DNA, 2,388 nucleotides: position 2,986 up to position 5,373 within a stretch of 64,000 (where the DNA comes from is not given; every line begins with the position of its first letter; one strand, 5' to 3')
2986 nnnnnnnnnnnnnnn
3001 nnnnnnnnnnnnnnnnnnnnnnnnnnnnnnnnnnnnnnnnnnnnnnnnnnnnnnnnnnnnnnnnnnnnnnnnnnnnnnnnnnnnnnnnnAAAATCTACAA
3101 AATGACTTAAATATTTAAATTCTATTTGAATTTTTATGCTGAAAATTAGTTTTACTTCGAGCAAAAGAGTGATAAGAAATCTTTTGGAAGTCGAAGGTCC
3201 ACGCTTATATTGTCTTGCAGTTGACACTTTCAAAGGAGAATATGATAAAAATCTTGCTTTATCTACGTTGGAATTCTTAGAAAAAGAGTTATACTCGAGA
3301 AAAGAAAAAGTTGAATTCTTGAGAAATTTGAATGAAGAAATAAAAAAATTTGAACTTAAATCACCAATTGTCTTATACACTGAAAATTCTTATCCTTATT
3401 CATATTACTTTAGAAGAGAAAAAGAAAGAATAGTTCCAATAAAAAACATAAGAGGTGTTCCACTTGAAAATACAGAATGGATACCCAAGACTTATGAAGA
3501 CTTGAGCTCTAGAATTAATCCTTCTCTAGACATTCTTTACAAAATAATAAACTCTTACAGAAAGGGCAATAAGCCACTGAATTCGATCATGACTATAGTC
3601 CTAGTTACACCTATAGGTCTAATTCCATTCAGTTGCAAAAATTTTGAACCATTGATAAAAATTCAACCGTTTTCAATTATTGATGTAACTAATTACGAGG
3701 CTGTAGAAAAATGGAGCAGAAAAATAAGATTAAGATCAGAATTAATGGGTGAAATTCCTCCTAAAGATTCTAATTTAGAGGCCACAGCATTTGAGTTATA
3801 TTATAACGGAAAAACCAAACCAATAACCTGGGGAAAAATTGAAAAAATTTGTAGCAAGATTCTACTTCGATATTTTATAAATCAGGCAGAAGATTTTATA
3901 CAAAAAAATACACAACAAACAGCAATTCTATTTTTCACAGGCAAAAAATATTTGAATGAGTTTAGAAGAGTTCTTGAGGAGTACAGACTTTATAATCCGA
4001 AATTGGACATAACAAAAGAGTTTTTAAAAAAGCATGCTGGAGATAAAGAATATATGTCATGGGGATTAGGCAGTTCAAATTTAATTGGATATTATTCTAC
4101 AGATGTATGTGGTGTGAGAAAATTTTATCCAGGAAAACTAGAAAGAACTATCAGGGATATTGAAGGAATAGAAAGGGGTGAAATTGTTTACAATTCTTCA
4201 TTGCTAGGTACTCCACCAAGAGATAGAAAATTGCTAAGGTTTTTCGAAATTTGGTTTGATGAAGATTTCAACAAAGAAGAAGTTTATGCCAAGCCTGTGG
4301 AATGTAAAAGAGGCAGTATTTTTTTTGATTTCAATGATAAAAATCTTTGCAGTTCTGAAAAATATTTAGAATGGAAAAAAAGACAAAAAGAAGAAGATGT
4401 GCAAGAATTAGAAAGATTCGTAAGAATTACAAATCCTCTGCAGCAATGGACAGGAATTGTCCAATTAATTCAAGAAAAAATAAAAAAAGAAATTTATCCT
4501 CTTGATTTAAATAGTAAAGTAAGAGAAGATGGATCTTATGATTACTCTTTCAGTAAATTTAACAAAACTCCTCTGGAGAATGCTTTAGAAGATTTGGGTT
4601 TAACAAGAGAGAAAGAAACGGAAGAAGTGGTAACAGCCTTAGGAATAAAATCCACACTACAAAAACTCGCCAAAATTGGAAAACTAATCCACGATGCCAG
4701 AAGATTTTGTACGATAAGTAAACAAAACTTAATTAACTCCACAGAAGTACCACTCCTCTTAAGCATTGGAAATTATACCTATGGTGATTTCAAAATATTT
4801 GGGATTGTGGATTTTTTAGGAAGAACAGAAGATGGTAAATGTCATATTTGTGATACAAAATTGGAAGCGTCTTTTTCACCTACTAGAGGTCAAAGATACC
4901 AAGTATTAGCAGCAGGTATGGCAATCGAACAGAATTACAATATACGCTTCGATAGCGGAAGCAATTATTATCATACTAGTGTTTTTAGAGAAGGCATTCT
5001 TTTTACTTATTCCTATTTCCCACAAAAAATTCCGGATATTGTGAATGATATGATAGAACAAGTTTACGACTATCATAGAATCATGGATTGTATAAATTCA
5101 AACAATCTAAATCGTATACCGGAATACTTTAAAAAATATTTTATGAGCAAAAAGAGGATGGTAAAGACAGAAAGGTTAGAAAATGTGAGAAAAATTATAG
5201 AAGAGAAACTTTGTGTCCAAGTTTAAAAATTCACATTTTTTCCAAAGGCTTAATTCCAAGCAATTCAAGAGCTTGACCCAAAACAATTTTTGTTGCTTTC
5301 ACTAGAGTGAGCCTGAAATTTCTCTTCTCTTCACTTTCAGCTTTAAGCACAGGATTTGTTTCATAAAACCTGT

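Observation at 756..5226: Divergent family-B-polymerase-like gene with degenerate catalytic motifs, paired head-to-head with an unknown 696-aa gene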

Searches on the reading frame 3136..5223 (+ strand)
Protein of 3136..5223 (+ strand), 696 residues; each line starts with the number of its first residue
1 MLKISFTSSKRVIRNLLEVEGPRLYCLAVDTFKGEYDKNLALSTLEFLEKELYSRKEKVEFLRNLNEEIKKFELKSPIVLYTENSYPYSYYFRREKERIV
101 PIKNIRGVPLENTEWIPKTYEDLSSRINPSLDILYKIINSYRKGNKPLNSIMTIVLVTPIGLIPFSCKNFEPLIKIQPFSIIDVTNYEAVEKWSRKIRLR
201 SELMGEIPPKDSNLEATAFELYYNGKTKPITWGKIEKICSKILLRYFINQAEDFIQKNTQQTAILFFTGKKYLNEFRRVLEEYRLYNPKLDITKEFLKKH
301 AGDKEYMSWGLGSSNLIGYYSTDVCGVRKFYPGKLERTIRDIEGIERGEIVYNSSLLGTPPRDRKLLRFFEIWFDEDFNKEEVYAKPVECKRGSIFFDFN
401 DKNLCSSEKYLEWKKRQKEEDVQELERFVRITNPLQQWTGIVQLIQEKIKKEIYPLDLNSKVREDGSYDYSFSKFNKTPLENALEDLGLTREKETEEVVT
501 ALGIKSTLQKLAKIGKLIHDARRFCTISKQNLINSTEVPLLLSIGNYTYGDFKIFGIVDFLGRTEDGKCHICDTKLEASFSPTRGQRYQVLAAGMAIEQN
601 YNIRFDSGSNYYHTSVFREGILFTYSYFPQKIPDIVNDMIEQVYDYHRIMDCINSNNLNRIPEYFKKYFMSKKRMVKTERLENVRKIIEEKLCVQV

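Call 5: search_protein_families(library=pfam, proteins=[window:3136-5223:+], max_evalue=1)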
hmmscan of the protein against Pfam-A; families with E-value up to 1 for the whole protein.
window:3136-5223:+ (696 aa): 1 family
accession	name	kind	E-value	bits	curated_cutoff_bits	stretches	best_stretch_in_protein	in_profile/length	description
PF13443.12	HTH_26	-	0.15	12.8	22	1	210-240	18-48/63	Cro/C1-type HTH DNA-binding domain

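Call 6: search_protein_families(library=ncbifam, proteins=[window:3136-5223:+], max_evalue=1)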
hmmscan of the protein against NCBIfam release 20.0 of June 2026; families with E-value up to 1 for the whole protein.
window:3136-5223:+ (696 aa): 1 family
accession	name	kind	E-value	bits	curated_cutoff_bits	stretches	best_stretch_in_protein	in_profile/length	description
TIGR00372.1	cas4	equivalog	0.0076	16.1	65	1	513-619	33-131/180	CRISPR-associated protein Cas4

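Call 8: search_solved_structures(query=window:3136-5223:+, max_evalue=10, show_alignments=2)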
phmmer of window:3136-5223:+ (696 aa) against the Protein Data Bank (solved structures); distinct sequences matched with E-value up to 10: 0.

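Call 12: find_homologous_proteins(query=window:3136-5223:+, max_evalue=0.001)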
Query window:3136-5223:+ (696 aa): 5 proteins with E <= 0.001 among 8000 candidates.
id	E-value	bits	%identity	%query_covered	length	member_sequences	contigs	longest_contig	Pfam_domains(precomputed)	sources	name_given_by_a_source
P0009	0.0e+0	1580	100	100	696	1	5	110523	-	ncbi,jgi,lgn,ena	ncbi:MAG: hypothetical protein QXR09_01080 [Candidatus Aenigmatarchaeota archaeon]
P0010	3.8e-230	784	54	100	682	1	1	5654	-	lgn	-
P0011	2.0e-227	775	52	100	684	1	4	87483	-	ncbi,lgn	ncbi:MAG: hypothetical protein QXG39_01960 [Candidatus Aenigmatarchaeota archaeon]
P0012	3.9e-181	622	47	99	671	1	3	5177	-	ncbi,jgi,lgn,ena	ncbi:MAG: hypothetical protein QW040_04130 [Candidatus Aenigmatarchaeota archaeon]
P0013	4.8e-141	490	44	82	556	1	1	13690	-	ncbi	ncbi:MAG: hypothetical protein QXU74_02430, partial [Candidatus Aenigmatarchaeota archaeon]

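Call 40: predict_structure(alignment_id=A2)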
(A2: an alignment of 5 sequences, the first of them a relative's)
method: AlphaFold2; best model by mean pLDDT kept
length: 696 residues; sequences in the alignment: 5
mean_pLDDT: 49.0   pTM: 0.38
mean pLDDT of the five models: 49.0, 46.1, 44.1, 40.2, 38.7
residues with pLDDT >= 90: 0; 70-90: 128; 50-70: 174; < 50: 394
segments of 3 or more residues with pLDDT < 50: 1-95, 97-137, 140-143, 155-164, 170-214, 217-227, 234-243, 267-269, 301-313, 322-328, 347-406, 432-468, 491-496, 498-503, 525-537, 575-581, 612-621, 672-677
pLDDT, mean of each block of 10 residues (from residue 1): 28 33 33 31 33 34 38 41 32 36 34 35 34 47 53 45 48 35 26 28 30 47 42 47 50 60 54 66 72 55 42 52 48 66 54 33 27 24 23 33 43 72 64 36 32 28 42 75 69 48 51 53 41 42 79 67 57 46 71 82 69 36 66 85 86 80 76 48 73 75
secondary structure, 60 per line:
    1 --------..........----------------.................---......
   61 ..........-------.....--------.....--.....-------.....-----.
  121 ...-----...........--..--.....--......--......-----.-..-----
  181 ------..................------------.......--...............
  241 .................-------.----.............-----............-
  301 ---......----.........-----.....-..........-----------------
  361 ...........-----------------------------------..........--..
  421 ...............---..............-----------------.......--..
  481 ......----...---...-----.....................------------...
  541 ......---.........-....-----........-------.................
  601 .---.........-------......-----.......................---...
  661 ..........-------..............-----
elements in order (helices of 4 or more, strands of 3 or more residues): H9-18 H35-51 H55-70 E78-82 E91-95 E98-102 H120-123 H129-139 E153-158 E161-166 H187-204 E217-223 E226-231 H232-257 H270-282 H292-299 H304-309 H314-317 E318-322 E328-332 H334-343 H361-371 H407-416 H419-435 H439-452 H472-476 H479-486 E497-499 E505-507 H508-525 E538-546 E550-558 E560-563 E569-576 H584-601 E605-613 E621-626 H632-654 H658-670 H678-691

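Call 41: search_solved_structures(query=A2, max_evalue=10, show_alignments=3)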
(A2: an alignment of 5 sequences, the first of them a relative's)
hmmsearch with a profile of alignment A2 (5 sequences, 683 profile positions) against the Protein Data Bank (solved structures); distinct sequences matched with E-value up to 10: 0.

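Call 42: search_protein_families(library=pfam, alignment_id=A2, max_evalue=1)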
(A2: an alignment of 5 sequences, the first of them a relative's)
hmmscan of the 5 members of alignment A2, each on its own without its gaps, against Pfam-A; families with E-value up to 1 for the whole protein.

A. member 1, P0009 (696 aa): 1 family
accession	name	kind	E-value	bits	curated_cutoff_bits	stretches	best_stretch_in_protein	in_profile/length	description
PF13443.12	HTH_26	-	0.15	12.8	22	1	210-240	18-48/63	Cro/C1-type HTH DNA-binding domain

B. families by the number of members that match (of 5 scanned): 5 families
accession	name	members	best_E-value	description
PF03096.20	Ndr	2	0.0051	Ndr family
PF23751.1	Beta-prop_WDR11_1st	1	0.021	WDR11 first beta-propeller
PF13443.12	HTH_26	1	0.15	Cro/C1-type HTH DNA-binding domain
PF20219.3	DUF6579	1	0.15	Family of unknown function (DUF6579)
PF21319.3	zf-FCS_1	1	0.21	Zinc finger, FCS-type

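Call 44: search_protein_families(library=ncbifam, alignment_id=A2, max_evalue=1)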
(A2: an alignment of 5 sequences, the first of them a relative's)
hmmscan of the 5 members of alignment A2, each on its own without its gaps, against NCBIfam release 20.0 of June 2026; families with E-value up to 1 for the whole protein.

A. member 1, P0009 (696 aa): 1 family
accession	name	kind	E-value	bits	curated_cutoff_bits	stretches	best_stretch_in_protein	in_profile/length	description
TIGR00372.1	cas4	equivalog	0.0076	16.1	65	1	513-619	33-131/180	CRISPR-associated protein Cas4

B. families by the number of members that match (of 5 scanned): 2 families
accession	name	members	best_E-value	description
TIGR00372.1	cas4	3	7.7e-06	CRISPR-associated protein Cas4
NF011951.0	PRK15422.1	1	0.047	septal ring assembly protein ZapB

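Call 72: search_protein_families(library=padloc, proteins=[window:3136-5223:+], max_evalue=1)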
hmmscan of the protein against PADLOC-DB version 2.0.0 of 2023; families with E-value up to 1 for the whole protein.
window:3136-5223:+ (696 aa): 1 family
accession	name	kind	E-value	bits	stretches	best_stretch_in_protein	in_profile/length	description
PDLC00943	Cas4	-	0.002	16.1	1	513-619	33-131/180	CRISPR-associated protein Cas4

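Call 73: search_protein_families(library=phrogs, proteins=[window:3136-5223:+], max_evalue=1)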
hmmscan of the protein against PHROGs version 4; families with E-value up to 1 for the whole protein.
window:3136-5223:+ (696 aa): 1 family
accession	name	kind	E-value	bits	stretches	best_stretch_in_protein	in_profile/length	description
phrog_19594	-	unknown function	0.24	12.4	1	31-75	67-111/123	-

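Call 89: search_solved_structures(query=A4, max_evalue=10, show_alignments=2)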
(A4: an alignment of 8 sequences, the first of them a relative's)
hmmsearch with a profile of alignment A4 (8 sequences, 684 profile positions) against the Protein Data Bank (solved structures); distinct sequences matched with E-value up to 10: 0.
